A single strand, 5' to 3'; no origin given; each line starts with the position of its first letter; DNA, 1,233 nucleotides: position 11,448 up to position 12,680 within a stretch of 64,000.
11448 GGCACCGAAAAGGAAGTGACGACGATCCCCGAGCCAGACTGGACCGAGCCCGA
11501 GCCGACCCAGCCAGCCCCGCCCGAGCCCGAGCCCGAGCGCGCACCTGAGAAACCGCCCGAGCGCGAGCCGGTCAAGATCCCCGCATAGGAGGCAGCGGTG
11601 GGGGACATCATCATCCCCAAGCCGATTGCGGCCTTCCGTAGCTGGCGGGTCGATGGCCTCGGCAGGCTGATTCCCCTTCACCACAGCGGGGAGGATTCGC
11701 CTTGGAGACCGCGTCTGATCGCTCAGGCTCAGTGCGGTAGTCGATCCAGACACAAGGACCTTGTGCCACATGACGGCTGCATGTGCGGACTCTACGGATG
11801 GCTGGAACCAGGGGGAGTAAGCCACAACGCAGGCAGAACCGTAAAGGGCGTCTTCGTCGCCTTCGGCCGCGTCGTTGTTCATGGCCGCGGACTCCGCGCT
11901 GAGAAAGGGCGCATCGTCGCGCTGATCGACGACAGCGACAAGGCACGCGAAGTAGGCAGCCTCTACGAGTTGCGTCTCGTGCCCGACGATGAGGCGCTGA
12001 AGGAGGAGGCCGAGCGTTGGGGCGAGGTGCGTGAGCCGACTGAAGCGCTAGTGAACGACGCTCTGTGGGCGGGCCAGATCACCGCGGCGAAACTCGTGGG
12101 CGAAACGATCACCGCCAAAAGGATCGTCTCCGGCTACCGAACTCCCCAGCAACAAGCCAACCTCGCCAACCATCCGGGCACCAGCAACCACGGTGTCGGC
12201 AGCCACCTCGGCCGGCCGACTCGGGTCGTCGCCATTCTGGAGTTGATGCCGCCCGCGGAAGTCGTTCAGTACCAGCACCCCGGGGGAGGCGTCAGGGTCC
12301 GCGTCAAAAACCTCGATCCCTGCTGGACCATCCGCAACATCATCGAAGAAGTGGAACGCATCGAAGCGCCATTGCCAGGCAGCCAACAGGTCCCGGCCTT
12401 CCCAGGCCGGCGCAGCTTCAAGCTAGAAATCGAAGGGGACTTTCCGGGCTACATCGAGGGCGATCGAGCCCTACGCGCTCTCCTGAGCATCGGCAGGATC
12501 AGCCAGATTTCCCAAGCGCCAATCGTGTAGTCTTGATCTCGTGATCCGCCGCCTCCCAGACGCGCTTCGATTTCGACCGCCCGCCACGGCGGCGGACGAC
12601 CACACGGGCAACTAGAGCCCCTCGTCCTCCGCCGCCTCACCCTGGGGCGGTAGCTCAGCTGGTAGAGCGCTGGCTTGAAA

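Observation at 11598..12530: Three-member paralogous family with a conserved Cys-containing domain of unknown function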

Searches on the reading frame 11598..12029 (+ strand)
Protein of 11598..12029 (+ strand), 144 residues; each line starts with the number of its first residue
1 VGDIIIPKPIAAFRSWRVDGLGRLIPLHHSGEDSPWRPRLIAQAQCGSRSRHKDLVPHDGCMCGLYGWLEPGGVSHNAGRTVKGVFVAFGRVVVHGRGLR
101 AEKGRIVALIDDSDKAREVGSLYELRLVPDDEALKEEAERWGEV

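Call 12: find_homologous_proteins(query=A1, max_evalue=0.001)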
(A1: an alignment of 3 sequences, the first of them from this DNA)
Query A1 (3 sequences) (144 aa, profile of the alignment): 23 proteins with E <= 0.001 among 3581 candidates.
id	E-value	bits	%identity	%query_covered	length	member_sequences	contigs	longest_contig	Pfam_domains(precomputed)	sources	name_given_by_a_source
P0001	2.4e-64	234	26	95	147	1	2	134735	-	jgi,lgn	jgi:hypothetical protein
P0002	4.9e-39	151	30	89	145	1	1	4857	-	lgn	-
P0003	5.0e-39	151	28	69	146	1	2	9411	-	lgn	-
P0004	7.8e-30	122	100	58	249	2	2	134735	-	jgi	jgi:hypothetical protein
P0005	1.3e-28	118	33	69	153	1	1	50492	-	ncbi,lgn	-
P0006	6.7e-28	115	39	34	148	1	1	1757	-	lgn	-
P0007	9.8e-28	115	30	69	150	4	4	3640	-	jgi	jgi:hypothetical protein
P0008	4.8e-27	112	28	95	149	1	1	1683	-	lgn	-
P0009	2.4e-26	110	30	70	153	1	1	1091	-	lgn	-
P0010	3.2e-25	107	31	71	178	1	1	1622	-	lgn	-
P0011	1.4e-24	105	28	85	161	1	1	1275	-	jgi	-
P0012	1.4e-24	104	28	69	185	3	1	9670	-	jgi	jgi:hypothetical protein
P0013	3.3e-23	100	29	69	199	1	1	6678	-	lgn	-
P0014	2.3e-22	97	29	69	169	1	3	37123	-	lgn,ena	-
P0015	4.5e-21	93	28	67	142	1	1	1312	-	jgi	jgi:hypothetical protein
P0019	1.6e-15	75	35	69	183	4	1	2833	-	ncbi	-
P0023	1.5e-8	52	30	65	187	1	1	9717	-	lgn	-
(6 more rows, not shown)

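Call 20: find_encoding_contigs(protein=P0005, flank=10000, max_places=3)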
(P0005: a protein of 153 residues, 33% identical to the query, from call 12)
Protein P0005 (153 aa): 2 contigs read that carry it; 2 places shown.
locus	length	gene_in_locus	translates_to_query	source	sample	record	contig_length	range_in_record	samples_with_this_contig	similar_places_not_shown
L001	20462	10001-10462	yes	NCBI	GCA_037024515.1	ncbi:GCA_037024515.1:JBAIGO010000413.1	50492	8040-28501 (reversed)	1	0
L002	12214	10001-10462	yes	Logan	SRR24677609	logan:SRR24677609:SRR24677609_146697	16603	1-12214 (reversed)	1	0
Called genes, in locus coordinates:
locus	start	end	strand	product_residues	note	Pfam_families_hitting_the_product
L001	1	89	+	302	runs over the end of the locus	-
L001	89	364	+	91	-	-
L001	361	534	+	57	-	-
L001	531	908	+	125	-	-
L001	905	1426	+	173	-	-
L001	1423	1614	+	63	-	-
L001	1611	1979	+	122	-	-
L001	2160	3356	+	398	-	PF03837:RecT, PF06252:GemA (weak)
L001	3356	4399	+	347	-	-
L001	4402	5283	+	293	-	-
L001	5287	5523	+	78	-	-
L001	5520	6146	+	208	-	PF05866:RusA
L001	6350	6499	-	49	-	-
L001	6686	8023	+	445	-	PF02195:ParB_N, PF17762:HTH_ParB, PF08535:KorB (weak)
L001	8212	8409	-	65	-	-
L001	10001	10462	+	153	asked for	-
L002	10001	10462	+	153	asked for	-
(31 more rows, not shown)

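Call 21: find_encoding_contigs(protein=P0014, flank=8000, max_places=2)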
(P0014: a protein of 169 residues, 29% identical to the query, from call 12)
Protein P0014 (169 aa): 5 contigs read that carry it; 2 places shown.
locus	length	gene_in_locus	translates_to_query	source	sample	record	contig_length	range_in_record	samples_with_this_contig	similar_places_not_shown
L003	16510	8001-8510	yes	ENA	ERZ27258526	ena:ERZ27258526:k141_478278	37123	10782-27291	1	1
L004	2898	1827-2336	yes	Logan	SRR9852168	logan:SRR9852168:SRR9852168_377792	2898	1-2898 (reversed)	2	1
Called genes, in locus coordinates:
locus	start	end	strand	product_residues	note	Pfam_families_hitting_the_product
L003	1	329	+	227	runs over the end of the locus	PF13730:HTH_36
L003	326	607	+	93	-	-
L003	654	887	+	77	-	-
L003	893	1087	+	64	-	-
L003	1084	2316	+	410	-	PF00772:DnaB, PF03796:DnaB_C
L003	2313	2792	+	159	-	-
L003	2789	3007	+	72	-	-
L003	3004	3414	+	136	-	PF05866:RusA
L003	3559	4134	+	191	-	-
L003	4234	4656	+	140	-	-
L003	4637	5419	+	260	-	PF13384:HTH_23 (faint), PF02195:ParB_N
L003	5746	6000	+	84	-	-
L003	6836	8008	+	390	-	PF13481:AAA_25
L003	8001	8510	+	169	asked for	-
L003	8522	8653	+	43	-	-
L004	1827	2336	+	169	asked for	-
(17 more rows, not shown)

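Call 22: find_encoding_contigs(protein=P0012, flank=8000, max_places=2)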
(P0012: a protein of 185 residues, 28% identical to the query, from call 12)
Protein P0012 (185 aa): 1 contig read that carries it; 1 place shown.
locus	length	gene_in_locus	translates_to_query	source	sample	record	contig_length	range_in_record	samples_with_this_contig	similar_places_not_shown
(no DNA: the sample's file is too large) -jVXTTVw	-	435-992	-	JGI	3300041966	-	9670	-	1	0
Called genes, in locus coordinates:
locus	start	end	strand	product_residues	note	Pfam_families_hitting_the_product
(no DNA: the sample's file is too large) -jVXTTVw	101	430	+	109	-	-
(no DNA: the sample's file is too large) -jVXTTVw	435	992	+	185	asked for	-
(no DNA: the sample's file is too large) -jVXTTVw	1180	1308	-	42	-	-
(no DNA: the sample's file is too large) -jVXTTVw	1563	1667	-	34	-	-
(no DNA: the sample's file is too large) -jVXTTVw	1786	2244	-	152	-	-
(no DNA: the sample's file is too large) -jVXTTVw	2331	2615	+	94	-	-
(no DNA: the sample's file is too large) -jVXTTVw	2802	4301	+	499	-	PF13428:TPR_14 (faint), PF13181:TPR_8 (faint), PF13424:TPR_12 (faint), PF13432:TPR_16 (faint)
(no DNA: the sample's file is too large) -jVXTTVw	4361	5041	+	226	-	PF00072:Response_reg, PF00196:GerE, PF04545:Sigma70_r4 (weak)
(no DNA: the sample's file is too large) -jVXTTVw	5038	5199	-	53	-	-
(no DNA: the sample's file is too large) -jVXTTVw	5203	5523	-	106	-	-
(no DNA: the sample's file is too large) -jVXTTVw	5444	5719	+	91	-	PF00872:Transposase_mut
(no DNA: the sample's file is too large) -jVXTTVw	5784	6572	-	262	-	PF00149:Metallophos, PF12850:Metallophos_2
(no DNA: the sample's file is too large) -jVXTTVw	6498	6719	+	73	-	-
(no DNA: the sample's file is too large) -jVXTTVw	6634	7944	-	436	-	PF15632:ATPgrasp_Ter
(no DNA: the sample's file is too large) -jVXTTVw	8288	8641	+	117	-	PF13481:AAA_25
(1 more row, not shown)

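Call 23: find_encoding_contigs(protein=P0023, flank=8000, max_places=2)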
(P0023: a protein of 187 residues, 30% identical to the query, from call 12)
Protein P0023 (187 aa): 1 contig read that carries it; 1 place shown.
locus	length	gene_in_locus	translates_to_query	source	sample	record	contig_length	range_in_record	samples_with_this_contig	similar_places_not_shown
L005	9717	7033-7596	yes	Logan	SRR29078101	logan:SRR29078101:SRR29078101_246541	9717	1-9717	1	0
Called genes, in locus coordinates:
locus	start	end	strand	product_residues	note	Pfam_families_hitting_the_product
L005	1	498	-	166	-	?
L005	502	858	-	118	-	-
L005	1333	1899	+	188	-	PF00857:Isochorismatase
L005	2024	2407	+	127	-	-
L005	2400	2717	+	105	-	-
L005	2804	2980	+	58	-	-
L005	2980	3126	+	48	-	-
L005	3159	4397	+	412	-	-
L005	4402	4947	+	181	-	PF01661:Macro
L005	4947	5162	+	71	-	-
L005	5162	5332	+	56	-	-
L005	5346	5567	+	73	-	-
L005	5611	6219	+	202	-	-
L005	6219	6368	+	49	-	-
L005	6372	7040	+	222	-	-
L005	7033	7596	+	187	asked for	-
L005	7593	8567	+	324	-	PF02511:Thy1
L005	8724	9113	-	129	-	-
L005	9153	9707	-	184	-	-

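Call 40: list_cluster_members(proteins=[P0019, P0005, P0143, P0167, P0024, P0053, P0098, P0165, P0141, P0136])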
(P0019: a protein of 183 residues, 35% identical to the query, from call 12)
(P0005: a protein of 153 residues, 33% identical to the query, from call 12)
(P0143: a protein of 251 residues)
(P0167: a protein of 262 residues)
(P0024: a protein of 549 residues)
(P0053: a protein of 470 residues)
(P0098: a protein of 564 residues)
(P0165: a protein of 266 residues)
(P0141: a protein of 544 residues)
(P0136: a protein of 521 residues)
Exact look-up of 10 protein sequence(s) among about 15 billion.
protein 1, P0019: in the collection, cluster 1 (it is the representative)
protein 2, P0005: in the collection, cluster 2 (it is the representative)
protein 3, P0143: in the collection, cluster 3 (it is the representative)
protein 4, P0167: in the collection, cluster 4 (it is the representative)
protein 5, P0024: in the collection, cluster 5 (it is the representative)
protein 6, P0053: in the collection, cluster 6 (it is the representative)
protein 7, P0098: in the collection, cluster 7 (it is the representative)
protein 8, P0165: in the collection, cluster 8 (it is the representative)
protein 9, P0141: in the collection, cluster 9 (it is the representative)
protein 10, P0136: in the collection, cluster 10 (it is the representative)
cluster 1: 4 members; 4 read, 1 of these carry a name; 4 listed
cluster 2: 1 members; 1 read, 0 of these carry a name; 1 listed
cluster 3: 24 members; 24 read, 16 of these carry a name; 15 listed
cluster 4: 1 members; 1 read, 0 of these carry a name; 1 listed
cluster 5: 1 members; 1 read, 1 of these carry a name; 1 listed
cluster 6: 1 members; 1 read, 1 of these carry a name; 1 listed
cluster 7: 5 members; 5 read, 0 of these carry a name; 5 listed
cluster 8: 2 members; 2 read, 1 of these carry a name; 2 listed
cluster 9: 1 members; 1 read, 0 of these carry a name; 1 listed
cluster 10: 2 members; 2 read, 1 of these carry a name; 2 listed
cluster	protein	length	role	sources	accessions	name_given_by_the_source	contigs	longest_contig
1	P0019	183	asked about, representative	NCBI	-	-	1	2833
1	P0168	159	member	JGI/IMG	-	hypothetical protein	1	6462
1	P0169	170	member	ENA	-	-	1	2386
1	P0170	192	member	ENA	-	-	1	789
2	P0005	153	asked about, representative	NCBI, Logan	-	-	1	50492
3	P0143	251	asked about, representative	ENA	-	-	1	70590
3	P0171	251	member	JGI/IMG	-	hypothetical protein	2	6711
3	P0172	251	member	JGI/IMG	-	hypothetical protein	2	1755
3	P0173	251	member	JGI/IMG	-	hypothetical protein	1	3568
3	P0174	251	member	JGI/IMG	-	hypothetical protein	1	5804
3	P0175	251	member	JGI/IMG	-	hypothetical protein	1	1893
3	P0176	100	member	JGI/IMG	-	hypothetical protein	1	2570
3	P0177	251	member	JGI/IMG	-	hypothetical protein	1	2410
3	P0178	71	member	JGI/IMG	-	hypothetical protein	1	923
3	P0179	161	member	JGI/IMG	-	hypothetical protein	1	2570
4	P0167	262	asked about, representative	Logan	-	-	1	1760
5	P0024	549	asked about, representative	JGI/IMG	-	hypothetical protein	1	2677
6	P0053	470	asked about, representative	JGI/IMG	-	hypothetical protein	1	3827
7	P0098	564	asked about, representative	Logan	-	-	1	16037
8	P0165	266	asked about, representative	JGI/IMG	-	hypothetical protein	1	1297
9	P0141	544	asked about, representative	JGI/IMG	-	-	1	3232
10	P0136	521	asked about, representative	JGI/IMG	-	hypothetical protein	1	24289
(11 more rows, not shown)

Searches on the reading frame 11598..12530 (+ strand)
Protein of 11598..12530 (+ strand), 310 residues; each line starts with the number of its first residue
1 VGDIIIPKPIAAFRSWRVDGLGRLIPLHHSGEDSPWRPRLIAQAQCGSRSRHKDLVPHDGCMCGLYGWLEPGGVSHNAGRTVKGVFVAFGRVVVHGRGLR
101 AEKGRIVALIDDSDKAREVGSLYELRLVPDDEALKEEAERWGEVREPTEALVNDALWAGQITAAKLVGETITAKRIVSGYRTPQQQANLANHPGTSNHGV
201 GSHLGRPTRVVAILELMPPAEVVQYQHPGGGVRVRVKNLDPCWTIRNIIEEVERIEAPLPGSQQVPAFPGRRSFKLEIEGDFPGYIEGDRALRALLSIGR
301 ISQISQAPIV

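Call 6: search_protein_families(library=pfam, proteins=[window:11598-12530:+], max_evalue=1)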
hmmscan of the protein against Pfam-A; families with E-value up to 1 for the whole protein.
window:11598-12530:+ (310 aa): 0 families

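Call 7: search_protein_families(library=phrogs, proteins=[window:11598-12530:+], max_evalue=0.1)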
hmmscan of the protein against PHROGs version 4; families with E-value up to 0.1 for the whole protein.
window:11598-12530:+ (310 aa): 0 families

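Call 8: search_protein_families(library=ncbifam, proteins=[window:11598-12530:+], max_evalue=1)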
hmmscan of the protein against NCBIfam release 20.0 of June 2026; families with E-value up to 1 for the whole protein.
window:11598-12530:+ (310 aa): 0 families

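Call 39: search_protein_families(library=padloc, proteins=[window:11598-12530:+], max_evalue=0.1)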
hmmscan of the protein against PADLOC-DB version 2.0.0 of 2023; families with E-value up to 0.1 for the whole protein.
window:11598-12530:+ (310 aa): 0 families

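Call 64: search_dna_similar(query=window:11598-12527:+, collection=phages, mode=protein, max_evalue=0.01, max_rows=30)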
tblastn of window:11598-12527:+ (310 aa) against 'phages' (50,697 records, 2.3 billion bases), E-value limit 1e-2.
No match.

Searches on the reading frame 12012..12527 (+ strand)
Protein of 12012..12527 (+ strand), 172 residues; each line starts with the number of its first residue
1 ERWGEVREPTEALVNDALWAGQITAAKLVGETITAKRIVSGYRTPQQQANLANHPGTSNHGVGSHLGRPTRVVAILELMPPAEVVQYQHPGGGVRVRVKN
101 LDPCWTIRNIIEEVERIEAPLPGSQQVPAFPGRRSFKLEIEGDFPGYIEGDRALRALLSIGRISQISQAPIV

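Call 52: search_protein_families(library=pfam, proteins=[window:12030-12527:+], max_evalue=10)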
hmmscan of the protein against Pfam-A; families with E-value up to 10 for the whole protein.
seq(166 aa): 0 families

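Call 93: find_homologous_proteins(query=window:12012-12527:+, max_evalue=0.01)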
Query seq(172 aa) (172 aa): 1 proteins with E <= 0.01 among 94 candidates.
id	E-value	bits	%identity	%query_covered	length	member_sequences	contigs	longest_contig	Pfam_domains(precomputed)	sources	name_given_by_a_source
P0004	5.2e-109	379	100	100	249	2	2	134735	-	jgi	jgi:hypothetical protein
